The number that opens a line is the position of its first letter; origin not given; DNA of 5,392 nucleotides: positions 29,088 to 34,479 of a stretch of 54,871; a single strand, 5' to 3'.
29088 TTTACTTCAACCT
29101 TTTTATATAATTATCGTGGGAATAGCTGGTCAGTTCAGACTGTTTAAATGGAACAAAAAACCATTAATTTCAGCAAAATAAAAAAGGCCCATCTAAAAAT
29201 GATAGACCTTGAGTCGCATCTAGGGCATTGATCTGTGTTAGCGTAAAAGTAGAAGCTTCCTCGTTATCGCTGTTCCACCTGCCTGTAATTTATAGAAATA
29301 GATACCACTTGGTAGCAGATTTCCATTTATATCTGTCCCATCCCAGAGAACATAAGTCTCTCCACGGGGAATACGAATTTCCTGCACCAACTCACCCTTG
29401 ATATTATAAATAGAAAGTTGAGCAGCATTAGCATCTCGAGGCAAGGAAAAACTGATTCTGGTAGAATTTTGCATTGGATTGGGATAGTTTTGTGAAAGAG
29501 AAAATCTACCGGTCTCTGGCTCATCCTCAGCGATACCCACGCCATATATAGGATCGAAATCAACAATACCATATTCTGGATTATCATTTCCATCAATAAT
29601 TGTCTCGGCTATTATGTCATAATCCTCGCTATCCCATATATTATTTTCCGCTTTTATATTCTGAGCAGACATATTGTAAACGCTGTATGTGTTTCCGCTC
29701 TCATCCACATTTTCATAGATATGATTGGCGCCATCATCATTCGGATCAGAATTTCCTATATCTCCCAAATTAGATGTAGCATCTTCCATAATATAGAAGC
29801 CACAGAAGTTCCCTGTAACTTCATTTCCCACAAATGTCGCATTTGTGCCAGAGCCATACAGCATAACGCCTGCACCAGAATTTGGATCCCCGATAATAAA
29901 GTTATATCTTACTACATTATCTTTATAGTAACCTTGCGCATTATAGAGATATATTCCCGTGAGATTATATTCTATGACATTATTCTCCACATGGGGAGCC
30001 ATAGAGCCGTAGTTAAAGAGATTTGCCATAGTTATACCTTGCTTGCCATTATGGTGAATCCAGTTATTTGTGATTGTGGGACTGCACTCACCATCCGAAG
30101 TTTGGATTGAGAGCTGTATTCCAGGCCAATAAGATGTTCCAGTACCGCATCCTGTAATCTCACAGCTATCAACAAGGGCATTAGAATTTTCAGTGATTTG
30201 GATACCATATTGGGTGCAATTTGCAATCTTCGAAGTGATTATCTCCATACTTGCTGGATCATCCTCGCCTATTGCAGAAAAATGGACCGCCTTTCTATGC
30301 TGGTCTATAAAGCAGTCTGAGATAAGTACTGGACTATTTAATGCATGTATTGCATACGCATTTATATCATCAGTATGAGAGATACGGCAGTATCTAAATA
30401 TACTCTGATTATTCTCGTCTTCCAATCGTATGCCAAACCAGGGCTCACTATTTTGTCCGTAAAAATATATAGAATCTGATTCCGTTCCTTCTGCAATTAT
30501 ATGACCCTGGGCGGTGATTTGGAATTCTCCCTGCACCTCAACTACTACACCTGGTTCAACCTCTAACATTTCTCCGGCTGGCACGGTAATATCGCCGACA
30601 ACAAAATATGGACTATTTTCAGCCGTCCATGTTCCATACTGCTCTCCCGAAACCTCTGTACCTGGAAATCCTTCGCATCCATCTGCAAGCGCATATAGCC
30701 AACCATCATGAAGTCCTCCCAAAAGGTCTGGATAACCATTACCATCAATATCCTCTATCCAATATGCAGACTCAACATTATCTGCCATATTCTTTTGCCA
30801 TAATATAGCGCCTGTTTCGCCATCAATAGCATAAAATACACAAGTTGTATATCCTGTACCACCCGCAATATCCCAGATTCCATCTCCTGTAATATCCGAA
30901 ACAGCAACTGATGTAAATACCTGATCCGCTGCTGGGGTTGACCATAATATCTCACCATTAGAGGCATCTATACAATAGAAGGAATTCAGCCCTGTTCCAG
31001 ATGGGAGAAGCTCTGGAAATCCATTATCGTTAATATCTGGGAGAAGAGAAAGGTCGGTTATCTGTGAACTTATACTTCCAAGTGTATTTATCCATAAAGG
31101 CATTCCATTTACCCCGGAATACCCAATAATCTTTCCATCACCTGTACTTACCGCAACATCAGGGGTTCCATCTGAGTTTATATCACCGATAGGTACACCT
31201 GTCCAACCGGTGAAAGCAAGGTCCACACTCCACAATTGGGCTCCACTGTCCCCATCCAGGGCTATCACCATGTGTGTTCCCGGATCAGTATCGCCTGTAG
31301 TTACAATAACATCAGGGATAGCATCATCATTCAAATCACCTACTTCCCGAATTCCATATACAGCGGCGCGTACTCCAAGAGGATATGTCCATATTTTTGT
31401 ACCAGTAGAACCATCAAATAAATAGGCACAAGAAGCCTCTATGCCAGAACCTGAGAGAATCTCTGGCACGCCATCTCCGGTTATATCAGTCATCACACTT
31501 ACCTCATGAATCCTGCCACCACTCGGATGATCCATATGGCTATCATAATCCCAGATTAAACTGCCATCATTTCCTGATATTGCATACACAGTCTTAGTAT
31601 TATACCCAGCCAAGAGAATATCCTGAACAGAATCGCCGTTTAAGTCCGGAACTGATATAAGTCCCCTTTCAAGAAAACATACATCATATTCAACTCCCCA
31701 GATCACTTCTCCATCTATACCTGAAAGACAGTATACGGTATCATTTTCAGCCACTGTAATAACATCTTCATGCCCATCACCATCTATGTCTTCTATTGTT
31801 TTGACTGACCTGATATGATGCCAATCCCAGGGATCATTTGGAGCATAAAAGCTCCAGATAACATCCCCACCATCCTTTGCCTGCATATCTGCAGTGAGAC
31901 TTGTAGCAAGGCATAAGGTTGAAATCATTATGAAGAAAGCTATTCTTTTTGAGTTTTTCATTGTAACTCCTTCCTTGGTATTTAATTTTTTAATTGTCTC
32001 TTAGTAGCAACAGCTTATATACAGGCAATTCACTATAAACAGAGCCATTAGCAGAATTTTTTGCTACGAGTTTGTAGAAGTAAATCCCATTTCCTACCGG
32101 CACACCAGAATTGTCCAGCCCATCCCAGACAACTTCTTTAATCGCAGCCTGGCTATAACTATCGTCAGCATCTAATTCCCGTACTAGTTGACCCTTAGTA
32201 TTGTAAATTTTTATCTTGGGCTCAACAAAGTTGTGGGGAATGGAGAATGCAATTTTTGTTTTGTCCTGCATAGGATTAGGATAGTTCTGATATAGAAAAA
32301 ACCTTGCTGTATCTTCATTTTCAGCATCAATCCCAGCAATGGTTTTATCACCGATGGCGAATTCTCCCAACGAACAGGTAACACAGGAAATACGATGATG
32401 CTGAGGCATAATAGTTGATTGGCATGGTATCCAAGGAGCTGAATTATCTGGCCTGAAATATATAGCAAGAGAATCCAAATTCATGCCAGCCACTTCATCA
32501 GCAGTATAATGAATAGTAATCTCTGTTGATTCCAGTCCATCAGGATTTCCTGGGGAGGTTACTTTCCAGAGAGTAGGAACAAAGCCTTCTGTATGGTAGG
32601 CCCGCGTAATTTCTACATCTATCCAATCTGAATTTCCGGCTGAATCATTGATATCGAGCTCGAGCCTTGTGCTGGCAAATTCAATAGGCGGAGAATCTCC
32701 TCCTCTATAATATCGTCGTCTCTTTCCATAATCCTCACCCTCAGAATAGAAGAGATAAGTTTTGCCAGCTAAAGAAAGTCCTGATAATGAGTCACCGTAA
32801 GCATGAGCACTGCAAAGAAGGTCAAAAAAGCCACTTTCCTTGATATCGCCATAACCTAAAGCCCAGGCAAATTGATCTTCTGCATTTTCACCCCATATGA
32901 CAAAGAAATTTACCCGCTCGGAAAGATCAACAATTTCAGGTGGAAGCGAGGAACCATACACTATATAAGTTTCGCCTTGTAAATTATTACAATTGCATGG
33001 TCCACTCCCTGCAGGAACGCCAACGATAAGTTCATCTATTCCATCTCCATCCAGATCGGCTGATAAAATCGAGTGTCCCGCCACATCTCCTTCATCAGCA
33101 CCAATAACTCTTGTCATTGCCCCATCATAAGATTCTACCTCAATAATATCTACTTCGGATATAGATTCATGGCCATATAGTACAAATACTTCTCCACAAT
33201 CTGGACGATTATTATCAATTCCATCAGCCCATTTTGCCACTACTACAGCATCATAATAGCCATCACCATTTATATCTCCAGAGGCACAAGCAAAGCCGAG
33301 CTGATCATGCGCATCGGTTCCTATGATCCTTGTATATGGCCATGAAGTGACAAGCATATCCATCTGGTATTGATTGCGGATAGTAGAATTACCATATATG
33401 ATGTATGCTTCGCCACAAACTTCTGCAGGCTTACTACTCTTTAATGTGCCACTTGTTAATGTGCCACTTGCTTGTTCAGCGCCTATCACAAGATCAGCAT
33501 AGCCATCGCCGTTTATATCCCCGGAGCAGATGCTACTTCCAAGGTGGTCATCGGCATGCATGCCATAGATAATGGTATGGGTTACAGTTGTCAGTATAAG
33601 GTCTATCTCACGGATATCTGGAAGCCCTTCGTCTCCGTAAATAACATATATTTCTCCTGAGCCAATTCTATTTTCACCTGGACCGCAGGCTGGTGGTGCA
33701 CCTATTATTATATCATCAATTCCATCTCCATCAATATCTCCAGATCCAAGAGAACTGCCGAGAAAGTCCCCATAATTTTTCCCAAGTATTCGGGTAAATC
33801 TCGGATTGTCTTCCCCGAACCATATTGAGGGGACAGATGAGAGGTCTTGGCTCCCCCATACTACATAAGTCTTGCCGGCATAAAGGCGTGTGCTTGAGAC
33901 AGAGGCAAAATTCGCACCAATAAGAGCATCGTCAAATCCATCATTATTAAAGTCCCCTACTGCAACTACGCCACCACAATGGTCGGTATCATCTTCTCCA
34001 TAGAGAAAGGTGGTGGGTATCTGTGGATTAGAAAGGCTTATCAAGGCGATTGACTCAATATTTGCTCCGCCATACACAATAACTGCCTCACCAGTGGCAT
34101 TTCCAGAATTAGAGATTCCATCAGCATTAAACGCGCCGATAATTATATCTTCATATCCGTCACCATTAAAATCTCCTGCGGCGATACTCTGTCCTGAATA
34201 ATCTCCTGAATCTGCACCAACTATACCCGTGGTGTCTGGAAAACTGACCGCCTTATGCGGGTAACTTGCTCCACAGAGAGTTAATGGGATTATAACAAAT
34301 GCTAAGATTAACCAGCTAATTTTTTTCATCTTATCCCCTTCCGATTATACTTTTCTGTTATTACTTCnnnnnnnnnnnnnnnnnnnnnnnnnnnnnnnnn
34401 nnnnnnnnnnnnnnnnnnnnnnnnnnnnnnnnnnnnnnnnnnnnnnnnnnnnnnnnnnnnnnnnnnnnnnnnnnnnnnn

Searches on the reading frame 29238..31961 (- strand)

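Call 29: search_protein_families(library=pfam, proteins=[window:29238-31961:-], max_evalue=0.0001)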
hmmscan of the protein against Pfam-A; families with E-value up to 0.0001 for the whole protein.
window:29238-31961:- (907 aa): 9 families
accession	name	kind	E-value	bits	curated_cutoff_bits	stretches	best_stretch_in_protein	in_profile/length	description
PF13229.12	Beta_helix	-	4.9e-19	68.9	25.9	2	510-677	2-149/158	Right handed beta helix region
PF13360.13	PQQ_2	-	2.4e-17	63.8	27.6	1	31-195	12-146/233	Outer membrane protein assembly factor BamB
PF23727.1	Beta-prop_FAM234A_B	-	6.1e-16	58.4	26.4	0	177-251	265-334/467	FAM234A/B beta-propeller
PF13517.12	FG-GAP_3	-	2.6e-15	57.2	26.9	2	106-169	1-60/61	FG-GAP-like repeat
PF18962.6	Por_Secre_tail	-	1.2e-10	42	27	1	826-904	2-74/75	Secretion system C-terminal sorting domain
PF01839.29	FG-GAP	-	1.3e-10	41.4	22.1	0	253-277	2-26/37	FG-GAP repeat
PF13860.13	FlgD_ig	-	7.1e-10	39.2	27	1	833-894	9-75/79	FlgD Ig-like domain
PF13570.13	Beta-prop_ACSF4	-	1.7e-09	37.9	133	0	230-354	113-222/329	Beta-alanine-activating enzyme, beta-propeller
PF25292.1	Beta-prop_CGLA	-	2.6e-09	37.5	26.8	0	57-89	37-68/316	Lambda-carrageenase beta-propeller domain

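Call 76: search_protein_families(library=ncbifam, proteins=[window:29238-31961:-], max_evalue=0.001)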
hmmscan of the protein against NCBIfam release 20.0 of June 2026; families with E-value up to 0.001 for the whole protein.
window:29238-31961:- (907 aa): 6 families
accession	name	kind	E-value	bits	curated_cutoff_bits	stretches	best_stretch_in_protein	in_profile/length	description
TIGR04183.1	Por_Secre_tail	domain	3.5e-11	42.9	23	1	826-904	2-70/72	T9SS type A sorting domain-containing protein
NF052323.1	T9SSA_dep_M6i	equivalog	3e-08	32.1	600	0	825-894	960-1026/1043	T9SS-dependent M6-like inactivated metalloprotease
TIGR03300.1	assembly_YfgL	equivalog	3.5e-08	32.5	285.2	0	232-391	117-268/377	outer membrane protein assembly factor BamB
NF009453.0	PRK12813.1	equivalog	2.8e-07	30.3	264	1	833-894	112-173/223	flagellar basal body rod modification protein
NF033707.1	T9SS_sortase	equivalog_domain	3.6e-07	28.2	420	1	823-894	999-1077/1095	type IX secretion system sortase PorU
NF005176.1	PRK06655.1-1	equivalog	7.1e-05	22.8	230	1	832-895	84-150/197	flagellar hook assembly protein FlgD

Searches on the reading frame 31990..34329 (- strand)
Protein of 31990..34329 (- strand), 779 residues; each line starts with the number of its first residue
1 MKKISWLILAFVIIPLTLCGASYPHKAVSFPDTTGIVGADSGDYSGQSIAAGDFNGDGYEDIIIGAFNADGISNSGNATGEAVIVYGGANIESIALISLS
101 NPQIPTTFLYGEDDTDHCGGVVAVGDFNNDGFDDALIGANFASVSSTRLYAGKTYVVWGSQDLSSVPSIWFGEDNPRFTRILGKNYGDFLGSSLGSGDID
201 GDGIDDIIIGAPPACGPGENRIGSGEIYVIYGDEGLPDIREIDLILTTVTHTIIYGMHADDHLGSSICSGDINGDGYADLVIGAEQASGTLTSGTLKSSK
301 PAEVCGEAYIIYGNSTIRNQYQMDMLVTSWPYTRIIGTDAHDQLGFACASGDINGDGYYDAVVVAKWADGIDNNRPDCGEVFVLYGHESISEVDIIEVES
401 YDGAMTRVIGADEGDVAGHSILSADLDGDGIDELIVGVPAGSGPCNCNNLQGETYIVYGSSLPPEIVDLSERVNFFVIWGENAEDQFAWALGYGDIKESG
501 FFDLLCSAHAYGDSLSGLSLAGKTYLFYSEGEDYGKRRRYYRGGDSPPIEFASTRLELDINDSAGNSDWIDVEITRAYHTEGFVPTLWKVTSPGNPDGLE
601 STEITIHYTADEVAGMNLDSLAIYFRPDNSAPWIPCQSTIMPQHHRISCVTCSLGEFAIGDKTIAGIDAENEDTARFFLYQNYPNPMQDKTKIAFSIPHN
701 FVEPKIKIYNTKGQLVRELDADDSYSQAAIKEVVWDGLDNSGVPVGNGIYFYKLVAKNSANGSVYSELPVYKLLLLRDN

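Call 29: search_protein_families(library=pfam, proteins=[window:31990-34329:-], max_evalue=0.0001)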
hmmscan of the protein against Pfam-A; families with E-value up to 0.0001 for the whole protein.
window:31990-34329:- (779 aa): 4 families
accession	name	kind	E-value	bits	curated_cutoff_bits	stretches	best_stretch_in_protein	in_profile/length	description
PF01839.29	FG-GAP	-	3.7e-42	142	22.1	5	264-288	2-26/37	FG-GAP repeat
PF13517.12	FG-GAP_3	-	1.5e-16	61.2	26.9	0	40-63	39-60/61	FG-GAP-like repeat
PF13860.13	FlgD_ig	-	5.7e-09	36.3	27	1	690-758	11-77/79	FlgD Ig-like domain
PF18962.6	Por_Secre_tail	-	1.1e-05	26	27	1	683-758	2-66/75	Secretion system C-terminal sorting domain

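Call 76: search_protein_families(library=ncbifam, proteins=[window:31990-34329:-], max_evalue=0.001)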
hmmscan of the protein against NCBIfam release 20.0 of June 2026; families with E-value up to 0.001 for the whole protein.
window:31990-34329:- (779 aa): 7 families
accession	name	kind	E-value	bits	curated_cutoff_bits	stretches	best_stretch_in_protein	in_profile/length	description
NF033707.1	T9SS_sortase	equivalog_domain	2.2e-12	45.5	420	1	671-765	990-1086/1095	type IX secretion system sortase PorU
TIGR04183.1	Por_Secre_tail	domain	1.1e-05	25.3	23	1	683-758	2-62/72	T9SS type A sorting domain-containing protein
NF009452.0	PRK12812.1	equivalog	1.8e-05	24.1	258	1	694-763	142-213/289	flagellar basal body rod modification protein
NF052323.1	T9SSA_dep_M6i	equivalog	2.6e-05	22.4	600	1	682-759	960-1029/1043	T9SS-dependent M6-like inactivated metalloprotease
NF047539.1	XAC2610_fam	domain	4.3e-05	23.9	35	0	51-71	3-23/89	XAC2610-related protein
NF004496.1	PRK05842.1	equivalog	7e-05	22.2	250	1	700-751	164-215/271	flagellar hook assembly protein FlgD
NF005176.1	PRK06655.1-1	equivalog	0.00011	22.2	230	1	690-760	85-153/197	flagellar hook assembly protein FlgD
